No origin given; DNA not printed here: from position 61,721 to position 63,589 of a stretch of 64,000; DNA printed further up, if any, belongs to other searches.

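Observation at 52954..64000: Non-pyrrolysine MttB-family methyltransferase embedded in a hydroxyproline-catabolism-like cluster with a Tat-exported binding protein ABC importer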

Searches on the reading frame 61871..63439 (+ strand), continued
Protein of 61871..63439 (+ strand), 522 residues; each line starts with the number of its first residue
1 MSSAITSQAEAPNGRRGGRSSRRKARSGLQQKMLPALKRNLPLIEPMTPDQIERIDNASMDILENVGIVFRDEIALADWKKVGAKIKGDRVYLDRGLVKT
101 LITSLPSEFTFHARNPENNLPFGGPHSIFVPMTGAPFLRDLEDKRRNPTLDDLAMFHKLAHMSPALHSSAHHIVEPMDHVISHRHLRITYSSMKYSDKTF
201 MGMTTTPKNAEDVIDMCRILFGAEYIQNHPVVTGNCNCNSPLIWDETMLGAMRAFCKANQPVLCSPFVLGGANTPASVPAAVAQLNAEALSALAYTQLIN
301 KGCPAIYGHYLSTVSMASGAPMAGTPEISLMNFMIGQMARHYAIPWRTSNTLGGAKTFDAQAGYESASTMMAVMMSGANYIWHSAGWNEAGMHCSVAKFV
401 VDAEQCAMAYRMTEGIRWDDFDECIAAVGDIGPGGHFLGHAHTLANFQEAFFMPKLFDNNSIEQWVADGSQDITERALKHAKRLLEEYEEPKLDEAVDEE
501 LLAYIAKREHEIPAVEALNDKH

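Call 21: find_encoding_contigs(protein=P0006, flank=10000, max_places=2)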
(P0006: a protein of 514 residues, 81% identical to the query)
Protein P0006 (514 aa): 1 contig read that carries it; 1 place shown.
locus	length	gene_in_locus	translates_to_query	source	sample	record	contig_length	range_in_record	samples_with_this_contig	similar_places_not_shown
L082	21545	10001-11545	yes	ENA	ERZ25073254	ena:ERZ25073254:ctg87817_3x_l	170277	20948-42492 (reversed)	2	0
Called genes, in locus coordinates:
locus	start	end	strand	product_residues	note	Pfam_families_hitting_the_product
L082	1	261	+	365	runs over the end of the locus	PF02653:BPD_transp_2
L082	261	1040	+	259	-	PF00005:ABC_tran, PF13304:AAA_21 (faint)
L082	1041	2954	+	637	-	PF00294:PfkB, PF09863:DUF2090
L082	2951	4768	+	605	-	PF02776:TPP_enzyme_N, PF00205:TPP_enzyme_M, PF02775:TPP_enzyme_C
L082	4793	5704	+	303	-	PF01261:AP_endonuc_2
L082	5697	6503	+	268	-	PF04962:KduI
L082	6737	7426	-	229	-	PF00392:GntR, PF07729:FCD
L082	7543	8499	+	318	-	PF00701:DHDPS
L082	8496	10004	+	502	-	PF00171:Aldedh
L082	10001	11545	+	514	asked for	PF06253:MTTB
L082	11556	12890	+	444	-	PF01266:DAO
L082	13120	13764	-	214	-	-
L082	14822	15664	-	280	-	-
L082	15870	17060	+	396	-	PF00144:Beta-lactamase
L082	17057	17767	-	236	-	PF00440:TetR_N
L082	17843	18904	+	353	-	PF00005:ABC_tran, PF02463:SMC_N (weak), PF08402:TOBE_2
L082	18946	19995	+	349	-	PF01547:SBP_bac_1 (weak), PF13416:SBP_bac_8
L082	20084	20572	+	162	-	-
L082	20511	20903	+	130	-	PF00528:BPD_transp_1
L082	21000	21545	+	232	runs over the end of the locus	PF00528:BPD_transp_1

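Call 27: search_solved_structures(query=L081:11571-12677:+, max_evalue=1e-20)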
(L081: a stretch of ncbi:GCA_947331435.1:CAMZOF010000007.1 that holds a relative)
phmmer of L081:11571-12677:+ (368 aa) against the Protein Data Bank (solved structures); distinct sequences matched with E-value up to 1e-20: 35.
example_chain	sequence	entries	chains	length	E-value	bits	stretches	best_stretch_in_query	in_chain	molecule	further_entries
4e8g_A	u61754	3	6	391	3e-174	583.3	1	1-367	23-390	Mandelate racemase/muconate lactonizing enzyme, N-terminal domain protein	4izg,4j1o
2pmq_A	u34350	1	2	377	7.5e-142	476.6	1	1-366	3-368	Mandelate racemase/muconate lactonizing enzyme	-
4h2h_A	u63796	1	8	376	9.1e-142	476.4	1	1-365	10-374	Mandelate racemase/muconate lactonizing enzyme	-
4mgg_A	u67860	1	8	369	6.1e-71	243.3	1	1-367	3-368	Muconate lactonizing enzyme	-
3eez_A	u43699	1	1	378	1.8e-66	228.5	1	2-367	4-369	putative Mandelate racemase/muconate lactonizing enzyme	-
2qdd_A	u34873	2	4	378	3.9e-58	201.1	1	1-367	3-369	Mandelate racemase/muconate lactonizing enzyme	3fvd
2ps2_A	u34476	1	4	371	2.5e-57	198.5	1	1-367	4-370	Putative mandelate racemase/muconate lactonizing enzyme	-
2rdx_A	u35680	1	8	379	8.7e-54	186.8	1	1-367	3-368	Mandelate racemase/muconate lactonizing enzyme, putative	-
2pce_A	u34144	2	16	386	7.1e-52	180.5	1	2-368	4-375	putative mandelate racemase/muconate lactonizing enzyme | Mandelate racemase/muconate lactonizing enzyme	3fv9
2qde_A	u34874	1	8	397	1.1e-33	120.7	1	22-356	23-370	Mandelate racemase/muconate lactonizing enzyme family protein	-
5fjr_A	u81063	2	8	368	3.7e-30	109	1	6-355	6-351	O-SUCCINYLBENZOATE SYNTHASE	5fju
5fjp_A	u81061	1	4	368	4.6e-30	108.7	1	7-355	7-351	O-SUCCINYLBENZOATE SYNTHASE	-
4a6g_A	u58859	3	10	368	5.7e-30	108.4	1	7-355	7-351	N-ACYLAMINO ACID RACEMASE | N-succinylamino acid racemase | O-SUCCINYLBENZOATE SYNTHASE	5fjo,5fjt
3my9_A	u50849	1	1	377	5.9e-30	108.3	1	31-357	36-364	Muconate cycloisomerase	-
3jva_A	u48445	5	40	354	7.7e-30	108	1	1-287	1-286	Dipeptide Epimerase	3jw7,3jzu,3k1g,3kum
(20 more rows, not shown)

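Call 33: find_encoding_contigs(protein=P0003, flank=10000, max_places=4)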
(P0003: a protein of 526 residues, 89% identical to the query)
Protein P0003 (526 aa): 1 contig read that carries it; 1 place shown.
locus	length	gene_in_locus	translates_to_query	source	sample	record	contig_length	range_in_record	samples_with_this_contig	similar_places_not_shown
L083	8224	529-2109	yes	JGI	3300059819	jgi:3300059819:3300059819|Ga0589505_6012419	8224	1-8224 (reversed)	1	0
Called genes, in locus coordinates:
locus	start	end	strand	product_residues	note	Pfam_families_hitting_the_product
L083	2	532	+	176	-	?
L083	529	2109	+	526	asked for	PF06253:MTTB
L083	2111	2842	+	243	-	PF00106:adh_short, PF01370:Epimerase (weak), PF13561:adh_short_C2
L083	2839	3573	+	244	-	PF00106:adh_short, PF08659:KR, PF13561:adh_short_C2, PF23441:SDR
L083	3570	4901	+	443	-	PF01266:DAO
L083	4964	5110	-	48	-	-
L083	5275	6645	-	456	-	PF03972:MmgE_PrpD_N, PF19305:MmgE_PrpD_C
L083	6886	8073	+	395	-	PF07690:MFS_1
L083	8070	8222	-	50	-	?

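Call 34: find_encoding_contigs(protein=P0002, flank=10000, max_places=3)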
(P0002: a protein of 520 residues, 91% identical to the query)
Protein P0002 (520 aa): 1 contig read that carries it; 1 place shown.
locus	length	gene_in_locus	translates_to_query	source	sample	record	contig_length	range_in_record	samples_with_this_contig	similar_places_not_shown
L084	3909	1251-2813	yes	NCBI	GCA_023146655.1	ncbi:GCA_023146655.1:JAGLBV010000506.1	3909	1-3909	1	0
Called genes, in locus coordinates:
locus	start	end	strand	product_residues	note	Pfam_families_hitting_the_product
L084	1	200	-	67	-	PF00392:GntR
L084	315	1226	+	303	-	PF00701:DHDPS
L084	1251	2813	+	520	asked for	PF06253:MTTB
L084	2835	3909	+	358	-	PF01266:DAO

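Call 36: search_solved_structures(query=window:61871-63439:+, max_evalue=0.00001, show_alignments=2)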
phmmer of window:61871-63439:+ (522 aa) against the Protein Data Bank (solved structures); distinct sequences matched with E-value up to 0.00001: 5.
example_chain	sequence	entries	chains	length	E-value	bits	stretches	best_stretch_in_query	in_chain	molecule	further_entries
4yyc_A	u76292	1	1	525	1.6e-143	482.3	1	13-513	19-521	Putative trimethylamine methyltransferase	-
2qne_A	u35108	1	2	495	1.8e-106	360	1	41-512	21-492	Putative methyltransferase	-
9yce_A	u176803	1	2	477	2e-106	359.9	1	41-512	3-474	Glycine betaine methyltransferase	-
7xcl_A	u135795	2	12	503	3.5e-28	101.7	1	47-509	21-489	Trimethylamine methyltransferase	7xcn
7xcm_A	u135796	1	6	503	4.7e-28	101.3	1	47-509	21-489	Trimethylamine methyltransferase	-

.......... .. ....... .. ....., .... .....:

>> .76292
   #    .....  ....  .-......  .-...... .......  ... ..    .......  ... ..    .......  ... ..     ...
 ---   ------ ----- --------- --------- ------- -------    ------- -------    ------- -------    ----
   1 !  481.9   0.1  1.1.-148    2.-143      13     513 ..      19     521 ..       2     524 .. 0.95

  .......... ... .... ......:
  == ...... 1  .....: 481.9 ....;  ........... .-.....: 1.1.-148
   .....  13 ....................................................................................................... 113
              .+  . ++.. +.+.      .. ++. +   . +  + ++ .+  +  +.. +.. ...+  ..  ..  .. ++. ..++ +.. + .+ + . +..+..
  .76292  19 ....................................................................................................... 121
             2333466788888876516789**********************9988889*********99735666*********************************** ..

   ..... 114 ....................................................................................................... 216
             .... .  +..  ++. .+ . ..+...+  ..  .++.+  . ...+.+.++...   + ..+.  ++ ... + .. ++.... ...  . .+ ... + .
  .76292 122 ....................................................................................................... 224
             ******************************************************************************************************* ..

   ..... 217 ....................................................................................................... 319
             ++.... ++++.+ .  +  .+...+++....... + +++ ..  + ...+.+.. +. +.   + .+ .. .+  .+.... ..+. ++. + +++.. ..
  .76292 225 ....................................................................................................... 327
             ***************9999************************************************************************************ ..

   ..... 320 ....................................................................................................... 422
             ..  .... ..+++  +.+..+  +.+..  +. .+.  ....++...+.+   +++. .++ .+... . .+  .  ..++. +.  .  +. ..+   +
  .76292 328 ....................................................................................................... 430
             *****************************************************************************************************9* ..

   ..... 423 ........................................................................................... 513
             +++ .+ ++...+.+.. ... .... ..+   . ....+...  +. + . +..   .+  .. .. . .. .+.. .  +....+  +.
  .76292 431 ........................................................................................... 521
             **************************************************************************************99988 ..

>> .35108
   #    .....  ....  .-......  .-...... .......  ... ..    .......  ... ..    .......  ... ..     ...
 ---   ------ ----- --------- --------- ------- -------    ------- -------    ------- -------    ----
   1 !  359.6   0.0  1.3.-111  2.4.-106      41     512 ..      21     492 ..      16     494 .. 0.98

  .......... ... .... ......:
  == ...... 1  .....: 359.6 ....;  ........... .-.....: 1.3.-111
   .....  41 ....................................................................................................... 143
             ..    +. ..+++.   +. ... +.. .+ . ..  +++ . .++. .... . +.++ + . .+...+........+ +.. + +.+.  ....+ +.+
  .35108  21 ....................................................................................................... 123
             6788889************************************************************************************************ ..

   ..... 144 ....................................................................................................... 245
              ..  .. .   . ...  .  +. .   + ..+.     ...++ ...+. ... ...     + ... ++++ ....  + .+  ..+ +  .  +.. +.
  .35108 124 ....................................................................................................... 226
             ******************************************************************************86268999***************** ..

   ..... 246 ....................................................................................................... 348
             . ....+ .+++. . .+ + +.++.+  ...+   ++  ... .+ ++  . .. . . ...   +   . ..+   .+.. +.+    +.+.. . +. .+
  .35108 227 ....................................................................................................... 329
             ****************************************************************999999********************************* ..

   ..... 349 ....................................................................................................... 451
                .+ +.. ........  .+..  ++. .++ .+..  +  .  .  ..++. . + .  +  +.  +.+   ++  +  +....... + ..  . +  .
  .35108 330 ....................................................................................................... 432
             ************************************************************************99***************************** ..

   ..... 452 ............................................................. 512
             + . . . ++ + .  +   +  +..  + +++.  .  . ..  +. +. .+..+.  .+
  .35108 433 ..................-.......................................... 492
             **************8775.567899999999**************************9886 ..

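Call 41: search_solved_structures(query=L082:11556-12890:+, max_evalue=1e-10)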
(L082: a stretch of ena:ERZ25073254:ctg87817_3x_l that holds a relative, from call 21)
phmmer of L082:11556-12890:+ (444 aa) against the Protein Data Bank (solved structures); distinct sequences matched with E-value up to 1e-10: 0.
